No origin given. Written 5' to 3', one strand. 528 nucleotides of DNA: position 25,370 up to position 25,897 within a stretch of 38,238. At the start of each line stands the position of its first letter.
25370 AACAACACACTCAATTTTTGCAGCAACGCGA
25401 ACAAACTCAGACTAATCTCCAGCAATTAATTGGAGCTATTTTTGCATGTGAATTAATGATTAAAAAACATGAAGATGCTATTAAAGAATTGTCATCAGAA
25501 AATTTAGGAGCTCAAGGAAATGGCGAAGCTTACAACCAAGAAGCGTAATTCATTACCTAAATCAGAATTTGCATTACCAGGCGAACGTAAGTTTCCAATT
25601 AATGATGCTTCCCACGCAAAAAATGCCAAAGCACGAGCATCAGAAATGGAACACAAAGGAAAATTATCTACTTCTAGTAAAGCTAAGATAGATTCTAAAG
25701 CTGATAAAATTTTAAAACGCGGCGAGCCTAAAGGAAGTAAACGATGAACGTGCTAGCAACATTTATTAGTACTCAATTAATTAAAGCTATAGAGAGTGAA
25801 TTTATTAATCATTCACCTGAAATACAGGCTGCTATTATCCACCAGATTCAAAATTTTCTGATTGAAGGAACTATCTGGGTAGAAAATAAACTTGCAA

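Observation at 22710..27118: Two tandem, self-promoted receptor-binding cassettes with paralogous small accessory genes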

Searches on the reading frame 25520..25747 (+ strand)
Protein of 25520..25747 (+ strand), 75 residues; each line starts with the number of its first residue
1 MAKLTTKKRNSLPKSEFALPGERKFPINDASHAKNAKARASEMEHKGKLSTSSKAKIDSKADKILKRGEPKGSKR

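Call 6: search_protein_families(library=phrogs, proteins=[window:25520-25747:+], max_evalue=0.1)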
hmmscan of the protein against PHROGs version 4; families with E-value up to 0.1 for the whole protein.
window:25520-25747:+ (75 aa): 1 family
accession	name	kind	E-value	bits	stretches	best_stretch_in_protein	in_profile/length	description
phrog_16160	-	unknown function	7e-27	94.8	1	1-67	1-67/69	-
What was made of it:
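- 25520..25747 (+): DUF6582-like small basic protein (75 aa), an ancestral cassette gene. phrog_16160 E=7e-27 (call 6).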

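Call 8: search_protein_families(library=pfam, proteins=[window:25520-25747:+], max_evalue=0.1)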
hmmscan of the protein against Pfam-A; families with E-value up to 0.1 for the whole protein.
window:25520-25747:+ (75 aa): 2 families
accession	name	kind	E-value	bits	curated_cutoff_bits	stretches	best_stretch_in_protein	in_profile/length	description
PF20223.3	DUF6582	-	3.3e-05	24.6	27.3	1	14-55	22-63/83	Family of unknown function (DUF6582)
PF04062.19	P21-Arc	-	0.028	15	25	1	6-44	94-132/173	ARP2/3 complex ARPC3 (21 kDa) subunit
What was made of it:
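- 25520..25747 (+): Pfam DUF6582 scores 24.6 bits, below the 27.3 cut-off (call 8).
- On DUF6582 / phrog_16160: For the 25520-25747 product, PHROG E=7e-27 (call 6), but Pfam scores 24.6 bits, below the gathering score of 27.3 (call 8).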

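Call 44: search_dna_similar(query=window:25520-25747:+, collection=phages, mode=protein, max_rows=25, max_evalue=0.001)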
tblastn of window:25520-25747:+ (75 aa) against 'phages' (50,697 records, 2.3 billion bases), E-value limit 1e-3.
Records with a match: 6; places in all: 6; records where one place covers at least 80% of the query: 0.
Best place of each record, by identity: 60-80% 2; <60% 4.
By first word of the organism name: Tunturiibacter 2; Komagataeibacter 2; Klebsiella 1; Salmonella 1.
By host as written in the record: Tunturiibacter psychrotolerans X5P2 2; Klebsiella pneumoniae 1; Komagataeibacter xylinus NBRC 13772 1; Komagataeibacter xylinus NBRC 13773 1; Salmonella enterica subsp. enterica serovar Enteritidis 1.
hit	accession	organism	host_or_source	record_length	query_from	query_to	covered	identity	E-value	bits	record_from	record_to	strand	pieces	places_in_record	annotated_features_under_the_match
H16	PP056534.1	Klebsiella phage MY01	Klebsiella pneumoniae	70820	1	49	65%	57.1%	9e-9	55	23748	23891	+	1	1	hypothetical protein | Rz-like spanin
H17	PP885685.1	Tunturiibacter phage Tunturi_2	Tunturiibacter psychrotolerans X5P2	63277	1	43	57%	62.8%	7e-9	56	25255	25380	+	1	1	hypothetical protein (x2)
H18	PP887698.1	Tunturiibacter phage Tunturi_1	Tunturiibacter psychrotolerans X5P2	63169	1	43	57%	60.5%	6e-7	50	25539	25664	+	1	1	hypothetical protein (x2)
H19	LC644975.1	Komagataeibacter phage phiKX1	Komagataeibacter xylinus NBRC 13772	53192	1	49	65%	53.1%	8e-10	58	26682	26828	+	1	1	hypothetical protein (x2)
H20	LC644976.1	Komagataeibacter phage phiKX2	Komagataeibacter xylinus NBRC 13773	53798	1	49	65%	53.1%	8e-10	58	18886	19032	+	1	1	hypothetical protein (x2)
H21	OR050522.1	Salmonella phage SP154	Salmonella enterica subsp. enterica ...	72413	1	49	65%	51.0%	2e-7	51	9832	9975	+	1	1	hypothetical protein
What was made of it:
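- On DUF6582 / phrog_16160: Homologues occur in Klebsiella, Komagataeibacter, Tunturiibacter and Salmonella phages (call 44).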

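Call 45: get_annotated_region(hit=H16, flank=5000)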
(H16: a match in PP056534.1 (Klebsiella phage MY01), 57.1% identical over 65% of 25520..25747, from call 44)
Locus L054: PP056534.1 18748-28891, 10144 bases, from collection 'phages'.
description: Klebsiella phage MY01, complete genome.
organism: Klebsiella phage MY01 (NCBI taxid 3110780)
taxonomy: Viruses; Duplodnaviria; Heunggongvirae; Uroviricota; Caudoviricetes; Schitoviridae; Humphriesvirinae; Pylasvirus
host: Klebsiella pneumoniae; source: sewage sample; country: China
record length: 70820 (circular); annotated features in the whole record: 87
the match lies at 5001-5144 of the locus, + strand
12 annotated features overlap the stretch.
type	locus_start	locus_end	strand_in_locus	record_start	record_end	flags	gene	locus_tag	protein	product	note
CDS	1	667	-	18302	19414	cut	-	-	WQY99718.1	hypothetical protein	-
CDS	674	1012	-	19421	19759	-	-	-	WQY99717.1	hypothetical protein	-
CDS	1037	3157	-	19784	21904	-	-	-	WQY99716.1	portal protein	-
CDS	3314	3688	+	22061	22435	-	-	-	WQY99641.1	putative holin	-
CDS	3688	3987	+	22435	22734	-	-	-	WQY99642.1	holin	-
CDS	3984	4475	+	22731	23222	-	-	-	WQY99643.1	endolysin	-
CDS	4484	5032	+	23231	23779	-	-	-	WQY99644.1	Rz-like spanin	-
CDS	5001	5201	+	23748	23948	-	-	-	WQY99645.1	hypothetical protein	-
CDS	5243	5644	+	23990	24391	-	-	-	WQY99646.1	head fiber protein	-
CDS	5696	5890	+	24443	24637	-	-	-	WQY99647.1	hypothetical protein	-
CDS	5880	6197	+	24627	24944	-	-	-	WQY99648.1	hypothetical protein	-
CDS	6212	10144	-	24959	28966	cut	-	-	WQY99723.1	tail spike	-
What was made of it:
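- In Klebsiella phage MY01 a DUF6582-like gene precedes a 'head fiber protein' gene (call 45).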

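Call 46: get_annotated_region(hit=H19, flank=5000)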
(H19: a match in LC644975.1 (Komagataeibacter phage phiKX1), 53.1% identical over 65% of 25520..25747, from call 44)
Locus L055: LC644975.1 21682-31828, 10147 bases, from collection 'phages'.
description: Komagataeibacter phage phiKX1 DNA, complete genome.
organism: Komagataeibacter phage phiKX1 (NCBI taxid 2860315)
taxonomy: Viruses; Duplodnaviria; Heunggongvirae; Uroviricota; Caudoviricetes
host: Komagataeibacter xylinus NBRC 13772; source: -; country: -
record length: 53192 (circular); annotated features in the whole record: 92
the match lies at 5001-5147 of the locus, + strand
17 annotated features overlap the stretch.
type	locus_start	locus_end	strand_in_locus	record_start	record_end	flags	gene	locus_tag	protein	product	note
CDS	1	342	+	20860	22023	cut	-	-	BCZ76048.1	phage terminase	PhiKX1_430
CDS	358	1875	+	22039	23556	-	-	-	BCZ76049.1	phage portal protein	PhiKX1_440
CDS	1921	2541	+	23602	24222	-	-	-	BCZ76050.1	phage minor structural protein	PhiKX1_450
CDS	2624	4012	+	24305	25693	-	-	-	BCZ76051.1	phage coat protein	PhiKX1_460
CDS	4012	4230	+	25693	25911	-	-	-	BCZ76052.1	hypothetical protein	PhiKX1_470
CDS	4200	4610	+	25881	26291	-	-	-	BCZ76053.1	hypothetical protein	PhiKX1_480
CDS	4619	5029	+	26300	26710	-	-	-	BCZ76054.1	hypothetical protein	PhiKX1_490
CDS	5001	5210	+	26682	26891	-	-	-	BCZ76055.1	hypothetical protein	PhiKX1_500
CDS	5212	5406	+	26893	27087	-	-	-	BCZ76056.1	hypothetical protein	PhiKX1_510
CDS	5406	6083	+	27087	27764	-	-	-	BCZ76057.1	hypothetical protein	PhiKX1_520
CDS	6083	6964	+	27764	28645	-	-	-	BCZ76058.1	hypothetical protein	PhiKX1_530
CDS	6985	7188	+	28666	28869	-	-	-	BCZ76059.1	hypothetical protein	PhiKX1_540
CDS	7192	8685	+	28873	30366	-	-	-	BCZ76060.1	phage tail sheath protein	PhiKX1_550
CDS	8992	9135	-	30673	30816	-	-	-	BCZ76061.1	hypothetical protein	PhiKX1_560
CDS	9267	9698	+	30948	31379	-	-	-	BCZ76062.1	hypothetical protein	PhiKX1_570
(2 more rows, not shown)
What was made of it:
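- DUF6582-like genes lie near lysis or head genes in other phages (calls 45, 46). DUF6582-like genes occur in head-tail or lysis contexts in other phages (calls 44-46).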

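Call 88: search_protein_families(library=ncbifam, proteins=[window:25520-25747:+], max_evalue=0.1)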
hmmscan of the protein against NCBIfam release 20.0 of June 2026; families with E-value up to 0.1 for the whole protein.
window:25520-25747:+ (75 aa): 1 family
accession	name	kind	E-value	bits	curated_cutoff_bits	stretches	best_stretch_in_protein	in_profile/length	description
NF041445.1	blaRATA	exception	0.022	13.8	660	1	15-59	54-97/302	RATA family class A beta-lactamase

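Call 89: search_protein_families(library=padloc, proteins=[window:25520-25747:+], max_evalue=0.1)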
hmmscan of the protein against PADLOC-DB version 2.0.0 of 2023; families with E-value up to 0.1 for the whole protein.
window:25520-25747:+ (75 aa): 0 families
